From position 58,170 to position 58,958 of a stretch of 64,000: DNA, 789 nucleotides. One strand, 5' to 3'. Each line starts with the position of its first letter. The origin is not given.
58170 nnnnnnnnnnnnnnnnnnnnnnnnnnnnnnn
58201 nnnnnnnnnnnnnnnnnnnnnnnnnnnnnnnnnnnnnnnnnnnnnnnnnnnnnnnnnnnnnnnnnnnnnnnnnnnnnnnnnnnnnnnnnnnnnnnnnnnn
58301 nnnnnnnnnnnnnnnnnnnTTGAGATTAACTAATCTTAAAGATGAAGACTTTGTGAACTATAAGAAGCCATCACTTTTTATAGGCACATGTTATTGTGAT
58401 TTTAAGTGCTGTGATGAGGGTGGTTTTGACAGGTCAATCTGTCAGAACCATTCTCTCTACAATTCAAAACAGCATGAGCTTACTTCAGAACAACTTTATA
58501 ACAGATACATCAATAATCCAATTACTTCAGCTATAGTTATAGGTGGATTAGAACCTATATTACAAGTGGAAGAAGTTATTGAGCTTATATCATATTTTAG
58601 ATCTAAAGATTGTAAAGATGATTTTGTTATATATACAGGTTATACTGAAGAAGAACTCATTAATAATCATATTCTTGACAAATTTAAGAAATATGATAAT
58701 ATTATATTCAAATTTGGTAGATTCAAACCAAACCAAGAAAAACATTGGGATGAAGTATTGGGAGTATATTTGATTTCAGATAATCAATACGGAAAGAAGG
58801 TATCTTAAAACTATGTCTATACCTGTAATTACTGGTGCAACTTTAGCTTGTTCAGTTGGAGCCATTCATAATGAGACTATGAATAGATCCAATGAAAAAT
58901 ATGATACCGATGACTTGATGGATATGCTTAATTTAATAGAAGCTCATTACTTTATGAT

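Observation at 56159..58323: nrdD interrupted by an ORF-less insertion of about 375 nt, a candidate group I intron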

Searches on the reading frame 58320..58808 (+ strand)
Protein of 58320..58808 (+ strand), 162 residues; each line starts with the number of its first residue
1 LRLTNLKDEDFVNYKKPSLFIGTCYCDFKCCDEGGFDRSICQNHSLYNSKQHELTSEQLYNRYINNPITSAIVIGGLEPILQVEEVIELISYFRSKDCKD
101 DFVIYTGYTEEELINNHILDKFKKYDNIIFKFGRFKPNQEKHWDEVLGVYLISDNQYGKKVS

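Call 4: search_protein_families(library=pfam, proteins=[window:58320-58808:+], max_evalue=0.01)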
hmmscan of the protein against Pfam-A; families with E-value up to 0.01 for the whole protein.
window:58320-58808:+ (162 aa): 1 family
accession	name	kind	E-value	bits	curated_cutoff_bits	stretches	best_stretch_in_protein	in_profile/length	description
PF13353.11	Fer4_12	-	1e-08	36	22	1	40-140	21-122/137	4Fe-4S single cluster domain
